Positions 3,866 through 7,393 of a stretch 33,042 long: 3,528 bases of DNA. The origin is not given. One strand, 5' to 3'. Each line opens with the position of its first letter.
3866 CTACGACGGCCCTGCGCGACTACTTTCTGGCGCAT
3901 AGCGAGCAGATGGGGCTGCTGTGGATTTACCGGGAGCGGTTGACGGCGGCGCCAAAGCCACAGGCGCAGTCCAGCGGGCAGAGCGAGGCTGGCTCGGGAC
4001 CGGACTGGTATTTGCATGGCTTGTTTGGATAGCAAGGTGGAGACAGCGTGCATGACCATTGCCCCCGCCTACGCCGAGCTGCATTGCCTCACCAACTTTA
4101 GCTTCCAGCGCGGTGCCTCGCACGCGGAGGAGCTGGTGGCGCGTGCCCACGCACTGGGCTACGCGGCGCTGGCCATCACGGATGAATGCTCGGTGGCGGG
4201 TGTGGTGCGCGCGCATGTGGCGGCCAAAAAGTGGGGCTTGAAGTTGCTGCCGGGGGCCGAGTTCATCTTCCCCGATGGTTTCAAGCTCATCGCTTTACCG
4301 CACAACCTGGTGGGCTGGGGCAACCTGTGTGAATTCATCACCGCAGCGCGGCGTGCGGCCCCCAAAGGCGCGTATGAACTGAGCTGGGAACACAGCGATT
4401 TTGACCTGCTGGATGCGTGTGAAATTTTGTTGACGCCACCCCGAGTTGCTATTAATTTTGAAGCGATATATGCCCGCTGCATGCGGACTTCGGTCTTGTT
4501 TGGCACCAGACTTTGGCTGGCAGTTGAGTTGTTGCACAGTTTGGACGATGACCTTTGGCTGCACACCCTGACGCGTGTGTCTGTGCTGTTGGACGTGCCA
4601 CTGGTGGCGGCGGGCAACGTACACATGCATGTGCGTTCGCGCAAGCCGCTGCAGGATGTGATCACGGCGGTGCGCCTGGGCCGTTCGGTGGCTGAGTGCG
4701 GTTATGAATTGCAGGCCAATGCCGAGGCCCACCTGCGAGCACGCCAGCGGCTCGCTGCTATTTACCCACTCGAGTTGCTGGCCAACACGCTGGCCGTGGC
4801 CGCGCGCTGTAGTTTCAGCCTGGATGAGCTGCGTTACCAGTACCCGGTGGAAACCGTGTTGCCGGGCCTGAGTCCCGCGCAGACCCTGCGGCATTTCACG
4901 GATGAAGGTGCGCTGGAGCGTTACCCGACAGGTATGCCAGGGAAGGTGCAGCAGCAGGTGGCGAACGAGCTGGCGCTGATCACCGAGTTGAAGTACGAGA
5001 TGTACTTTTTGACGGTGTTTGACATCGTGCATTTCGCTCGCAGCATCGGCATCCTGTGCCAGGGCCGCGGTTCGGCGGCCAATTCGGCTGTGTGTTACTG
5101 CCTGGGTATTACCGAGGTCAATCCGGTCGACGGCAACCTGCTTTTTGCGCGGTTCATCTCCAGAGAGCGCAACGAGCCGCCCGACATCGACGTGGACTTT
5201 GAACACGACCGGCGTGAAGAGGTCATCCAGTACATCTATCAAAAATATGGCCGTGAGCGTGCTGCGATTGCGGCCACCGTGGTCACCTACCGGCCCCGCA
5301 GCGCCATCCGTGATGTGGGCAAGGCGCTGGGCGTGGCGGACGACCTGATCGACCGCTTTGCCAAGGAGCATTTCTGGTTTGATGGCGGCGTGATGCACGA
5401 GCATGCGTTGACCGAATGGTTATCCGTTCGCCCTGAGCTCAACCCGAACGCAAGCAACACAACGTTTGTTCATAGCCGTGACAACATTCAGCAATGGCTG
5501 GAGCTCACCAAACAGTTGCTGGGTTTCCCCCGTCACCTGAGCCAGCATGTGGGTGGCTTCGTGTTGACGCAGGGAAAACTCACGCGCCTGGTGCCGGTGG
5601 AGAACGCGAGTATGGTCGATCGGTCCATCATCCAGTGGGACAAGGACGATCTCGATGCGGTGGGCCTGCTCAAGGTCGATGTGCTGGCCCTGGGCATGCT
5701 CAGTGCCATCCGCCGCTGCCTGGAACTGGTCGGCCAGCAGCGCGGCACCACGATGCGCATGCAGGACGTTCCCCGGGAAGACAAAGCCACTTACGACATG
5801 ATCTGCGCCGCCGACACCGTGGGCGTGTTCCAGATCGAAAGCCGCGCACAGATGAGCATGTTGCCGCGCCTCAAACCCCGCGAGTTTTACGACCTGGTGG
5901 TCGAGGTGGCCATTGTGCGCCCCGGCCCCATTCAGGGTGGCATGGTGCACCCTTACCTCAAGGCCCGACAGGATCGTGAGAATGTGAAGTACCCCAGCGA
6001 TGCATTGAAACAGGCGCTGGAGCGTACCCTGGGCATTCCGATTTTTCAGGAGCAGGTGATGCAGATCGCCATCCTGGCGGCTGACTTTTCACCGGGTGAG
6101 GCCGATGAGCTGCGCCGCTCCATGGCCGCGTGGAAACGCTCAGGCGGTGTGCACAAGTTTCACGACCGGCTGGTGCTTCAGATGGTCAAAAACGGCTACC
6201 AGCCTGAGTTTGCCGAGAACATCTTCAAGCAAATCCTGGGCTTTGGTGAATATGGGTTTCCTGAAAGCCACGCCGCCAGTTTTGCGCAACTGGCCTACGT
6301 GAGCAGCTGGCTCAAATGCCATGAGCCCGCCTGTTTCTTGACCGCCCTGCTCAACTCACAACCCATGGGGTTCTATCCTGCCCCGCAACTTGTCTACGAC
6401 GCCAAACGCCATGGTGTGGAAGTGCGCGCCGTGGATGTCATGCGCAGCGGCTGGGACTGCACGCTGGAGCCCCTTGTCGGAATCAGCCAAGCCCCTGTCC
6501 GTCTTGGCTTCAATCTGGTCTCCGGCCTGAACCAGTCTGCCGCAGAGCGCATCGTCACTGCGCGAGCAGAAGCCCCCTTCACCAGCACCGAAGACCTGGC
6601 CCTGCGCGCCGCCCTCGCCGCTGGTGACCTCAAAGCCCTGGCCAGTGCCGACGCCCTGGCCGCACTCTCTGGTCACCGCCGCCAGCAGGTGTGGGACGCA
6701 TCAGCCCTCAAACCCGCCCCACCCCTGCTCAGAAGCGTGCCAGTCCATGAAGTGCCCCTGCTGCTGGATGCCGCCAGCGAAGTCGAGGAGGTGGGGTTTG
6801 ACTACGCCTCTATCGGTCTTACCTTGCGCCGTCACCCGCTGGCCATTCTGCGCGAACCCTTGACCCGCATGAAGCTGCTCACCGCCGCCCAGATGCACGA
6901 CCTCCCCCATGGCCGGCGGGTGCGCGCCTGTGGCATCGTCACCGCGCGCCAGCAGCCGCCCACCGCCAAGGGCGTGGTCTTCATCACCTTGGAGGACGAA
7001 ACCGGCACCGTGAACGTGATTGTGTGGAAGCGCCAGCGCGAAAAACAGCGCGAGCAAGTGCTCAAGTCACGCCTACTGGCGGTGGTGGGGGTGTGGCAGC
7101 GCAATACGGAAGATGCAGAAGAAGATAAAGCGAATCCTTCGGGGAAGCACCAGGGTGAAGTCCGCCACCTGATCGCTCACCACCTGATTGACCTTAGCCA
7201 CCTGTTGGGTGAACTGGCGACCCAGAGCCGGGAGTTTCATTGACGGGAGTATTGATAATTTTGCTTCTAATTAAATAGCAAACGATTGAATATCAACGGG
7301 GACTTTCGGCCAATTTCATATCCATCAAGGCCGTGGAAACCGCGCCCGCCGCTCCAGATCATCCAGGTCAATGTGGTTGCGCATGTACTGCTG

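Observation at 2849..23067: Unrecognised AT-rich structured repeat family (wTGCT-N11-AGCrA-N14-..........), mostly inserted in-frame inside conserved genes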

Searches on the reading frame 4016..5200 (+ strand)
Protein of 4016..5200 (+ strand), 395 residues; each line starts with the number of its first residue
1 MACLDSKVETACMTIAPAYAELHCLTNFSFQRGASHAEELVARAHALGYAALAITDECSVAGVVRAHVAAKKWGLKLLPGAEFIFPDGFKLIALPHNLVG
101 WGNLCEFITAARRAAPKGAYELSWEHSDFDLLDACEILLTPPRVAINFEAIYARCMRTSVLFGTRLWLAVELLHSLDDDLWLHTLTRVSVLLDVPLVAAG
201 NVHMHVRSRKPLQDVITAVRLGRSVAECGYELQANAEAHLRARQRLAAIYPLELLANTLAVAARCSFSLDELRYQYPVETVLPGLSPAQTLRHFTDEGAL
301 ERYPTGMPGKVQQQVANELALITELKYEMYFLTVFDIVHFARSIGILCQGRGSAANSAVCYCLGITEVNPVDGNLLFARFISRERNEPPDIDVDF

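Call 57: search_solved_structures(query=window:4016-5200:+, max_evalue=0.00001, show_alignments=3)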
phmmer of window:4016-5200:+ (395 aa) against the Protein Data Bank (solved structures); distinct sequences matched with E-value up to 0.00001: 13.
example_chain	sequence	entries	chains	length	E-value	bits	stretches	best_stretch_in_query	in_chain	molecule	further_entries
5lew_A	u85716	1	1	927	9.4e-31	110.6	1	185-395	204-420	DNA polymerase III subunit alpha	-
7pu7_A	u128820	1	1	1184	1.1e-30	110.3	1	185-395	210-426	DNA polymerase III subunit alpha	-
4jom_A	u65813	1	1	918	8.2e-27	97.6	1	17-395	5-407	DNA polymerase III subunit alpha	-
2hnh_A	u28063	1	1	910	3.2e-24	89.1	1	17-395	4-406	DNA polymerase III alpha subunit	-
2hqa_A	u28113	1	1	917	3.3e-24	89.1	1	17-395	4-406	DNA polymerase III alpha subunit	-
5m1s_A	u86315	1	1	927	3.4e-24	89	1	17-395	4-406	DNA polymerase III subunit alpha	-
5fku_A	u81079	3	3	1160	5.9e-24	88.3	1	17-395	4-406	DNA POLYMERASE III SUBUNIT ALPHA | DNA POLYMERASE III ALPHA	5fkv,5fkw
3e0d_A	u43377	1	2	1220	1.3e-18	70.7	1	315-395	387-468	DNA polymerase III subunit alpha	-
2hpi_A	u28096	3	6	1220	7.1e-18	68.2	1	315-395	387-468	DNA polymerase III alpha subunit | DNA polymerase III subunit alpha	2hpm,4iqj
9qpc_A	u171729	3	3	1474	1.8e-11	47.1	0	20-89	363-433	DNA polymerase III PolC-type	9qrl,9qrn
3f2b_A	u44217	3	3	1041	2.5e-09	40.1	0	20-92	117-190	DNA-directed DNA polymerase III alpha chain | GEOBACILLUS KAUSTOPHILUS DNA POLC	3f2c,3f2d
4gx8_A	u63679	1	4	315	1.9e-08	37.2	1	16-266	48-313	DNA polymerase III subunit epsilon,DNA polymerase III subunit alpha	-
4gx9_A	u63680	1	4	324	2.1e-08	37.1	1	16-266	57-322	DNA polymerase III subunit epsilon,DNA polymerase III subunit alpha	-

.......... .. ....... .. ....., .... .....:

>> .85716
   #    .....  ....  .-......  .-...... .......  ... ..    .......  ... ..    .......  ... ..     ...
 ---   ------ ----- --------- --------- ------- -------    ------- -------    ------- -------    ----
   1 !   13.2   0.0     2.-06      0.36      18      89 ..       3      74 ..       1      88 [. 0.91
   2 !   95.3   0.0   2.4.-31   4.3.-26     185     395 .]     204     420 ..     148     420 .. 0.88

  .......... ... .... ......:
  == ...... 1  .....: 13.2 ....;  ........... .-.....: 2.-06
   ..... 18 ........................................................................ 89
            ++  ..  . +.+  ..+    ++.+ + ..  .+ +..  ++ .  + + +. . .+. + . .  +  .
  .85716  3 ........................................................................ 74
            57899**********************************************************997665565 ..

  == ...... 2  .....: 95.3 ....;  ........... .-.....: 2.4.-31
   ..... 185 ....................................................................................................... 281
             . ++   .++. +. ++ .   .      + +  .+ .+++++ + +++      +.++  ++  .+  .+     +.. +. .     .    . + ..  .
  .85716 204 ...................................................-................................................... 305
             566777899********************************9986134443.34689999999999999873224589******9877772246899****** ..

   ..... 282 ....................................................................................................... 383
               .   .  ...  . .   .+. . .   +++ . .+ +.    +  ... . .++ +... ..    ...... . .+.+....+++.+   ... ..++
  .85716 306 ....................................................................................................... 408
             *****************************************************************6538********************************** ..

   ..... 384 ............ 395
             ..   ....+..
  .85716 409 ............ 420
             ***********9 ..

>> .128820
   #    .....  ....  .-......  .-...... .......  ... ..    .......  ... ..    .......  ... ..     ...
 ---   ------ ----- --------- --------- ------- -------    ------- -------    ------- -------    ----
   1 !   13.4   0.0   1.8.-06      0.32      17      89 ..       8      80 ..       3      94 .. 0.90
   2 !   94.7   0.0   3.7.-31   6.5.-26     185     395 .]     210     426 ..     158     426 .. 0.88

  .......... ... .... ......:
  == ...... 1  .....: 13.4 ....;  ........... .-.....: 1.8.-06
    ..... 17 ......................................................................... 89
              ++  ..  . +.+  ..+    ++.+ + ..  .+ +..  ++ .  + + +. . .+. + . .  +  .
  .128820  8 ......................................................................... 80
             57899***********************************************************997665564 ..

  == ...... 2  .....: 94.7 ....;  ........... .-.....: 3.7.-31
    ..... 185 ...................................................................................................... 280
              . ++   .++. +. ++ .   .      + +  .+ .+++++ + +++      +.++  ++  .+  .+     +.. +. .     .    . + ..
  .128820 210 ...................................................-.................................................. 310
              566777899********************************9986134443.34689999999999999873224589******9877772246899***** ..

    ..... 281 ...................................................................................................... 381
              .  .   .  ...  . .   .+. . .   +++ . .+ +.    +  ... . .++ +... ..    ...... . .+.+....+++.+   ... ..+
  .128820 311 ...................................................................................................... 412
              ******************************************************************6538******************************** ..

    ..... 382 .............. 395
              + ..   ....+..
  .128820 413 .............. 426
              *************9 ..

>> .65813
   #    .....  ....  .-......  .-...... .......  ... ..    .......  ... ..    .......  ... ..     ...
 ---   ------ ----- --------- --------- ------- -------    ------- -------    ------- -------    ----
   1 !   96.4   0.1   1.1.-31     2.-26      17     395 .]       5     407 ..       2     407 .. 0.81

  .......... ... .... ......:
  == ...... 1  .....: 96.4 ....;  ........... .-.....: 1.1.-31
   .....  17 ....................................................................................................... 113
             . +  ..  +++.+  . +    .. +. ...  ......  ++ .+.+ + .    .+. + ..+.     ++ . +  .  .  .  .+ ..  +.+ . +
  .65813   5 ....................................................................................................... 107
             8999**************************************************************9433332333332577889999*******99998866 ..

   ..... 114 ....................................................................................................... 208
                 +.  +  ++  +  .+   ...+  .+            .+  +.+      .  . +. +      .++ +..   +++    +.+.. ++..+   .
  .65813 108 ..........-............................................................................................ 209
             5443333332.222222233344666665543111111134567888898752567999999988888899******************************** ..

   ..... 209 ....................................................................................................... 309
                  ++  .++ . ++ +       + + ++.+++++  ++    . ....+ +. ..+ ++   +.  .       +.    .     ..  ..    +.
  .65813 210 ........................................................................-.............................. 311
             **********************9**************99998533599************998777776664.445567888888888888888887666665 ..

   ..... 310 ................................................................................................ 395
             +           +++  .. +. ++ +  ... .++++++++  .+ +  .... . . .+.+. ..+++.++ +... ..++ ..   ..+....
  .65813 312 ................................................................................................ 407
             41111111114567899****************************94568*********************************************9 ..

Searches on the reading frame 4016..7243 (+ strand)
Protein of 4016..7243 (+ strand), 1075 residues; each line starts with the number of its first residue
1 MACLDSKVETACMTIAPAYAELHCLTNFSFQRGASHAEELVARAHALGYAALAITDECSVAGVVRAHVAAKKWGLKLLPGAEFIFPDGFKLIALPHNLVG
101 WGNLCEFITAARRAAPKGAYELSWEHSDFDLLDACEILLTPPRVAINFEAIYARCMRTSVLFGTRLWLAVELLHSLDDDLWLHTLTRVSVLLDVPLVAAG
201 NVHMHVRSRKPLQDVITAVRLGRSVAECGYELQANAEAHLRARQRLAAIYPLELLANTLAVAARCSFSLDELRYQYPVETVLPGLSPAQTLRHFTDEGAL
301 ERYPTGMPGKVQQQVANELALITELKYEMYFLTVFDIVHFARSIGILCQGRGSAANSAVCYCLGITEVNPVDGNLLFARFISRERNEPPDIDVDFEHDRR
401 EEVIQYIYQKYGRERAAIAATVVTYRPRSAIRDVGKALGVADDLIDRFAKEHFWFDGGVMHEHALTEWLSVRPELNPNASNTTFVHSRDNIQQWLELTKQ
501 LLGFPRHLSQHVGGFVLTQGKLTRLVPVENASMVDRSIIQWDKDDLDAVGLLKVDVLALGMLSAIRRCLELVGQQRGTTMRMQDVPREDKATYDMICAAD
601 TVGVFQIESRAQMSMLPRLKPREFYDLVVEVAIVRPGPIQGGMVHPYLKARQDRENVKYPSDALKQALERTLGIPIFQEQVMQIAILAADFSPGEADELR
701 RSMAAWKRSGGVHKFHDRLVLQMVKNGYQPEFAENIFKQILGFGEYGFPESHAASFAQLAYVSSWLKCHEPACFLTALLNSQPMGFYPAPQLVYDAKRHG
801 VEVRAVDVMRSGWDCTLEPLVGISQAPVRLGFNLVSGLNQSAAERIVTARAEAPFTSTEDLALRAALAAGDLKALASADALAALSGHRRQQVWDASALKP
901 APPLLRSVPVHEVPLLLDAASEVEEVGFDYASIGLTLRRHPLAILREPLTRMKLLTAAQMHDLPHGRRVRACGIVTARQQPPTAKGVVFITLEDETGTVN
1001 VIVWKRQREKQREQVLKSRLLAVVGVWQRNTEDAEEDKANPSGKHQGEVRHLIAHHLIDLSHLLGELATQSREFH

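Call 14: search_protein_families(library=pfam, proteins=[window:4016-7243:+])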
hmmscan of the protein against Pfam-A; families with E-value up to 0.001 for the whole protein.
window:4016-7243:+ (1075 aa): 5 families
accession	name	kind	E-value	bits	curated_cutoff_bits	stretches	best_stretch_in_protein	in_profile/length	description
PF07733.18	DNA_pol3_alpha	-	1.1e-88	297.6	23.9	1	290-558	2-260/260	Bacterial DNA polymerase III alpha NTPase domain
PF17657.6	DNA_pol3_finger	-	1.7e-57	193.8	22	1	561-727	1-166/166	Bacterial DNA polymerase III alpha subunit finger domain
PF14579.12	HHH_6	-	4.1e-20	72.2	25.6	1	800-890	1-89/90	Helix-hairpin-helix motif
PF02811.25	PHP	-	1.1e-12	49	26.4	1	21-114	1-98/164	PHP domain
PF01336.31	tRNA_anti-codon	-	6.3e-08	32.9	27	1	969-1030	1-60/75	OB-fold nucleic acid binding domain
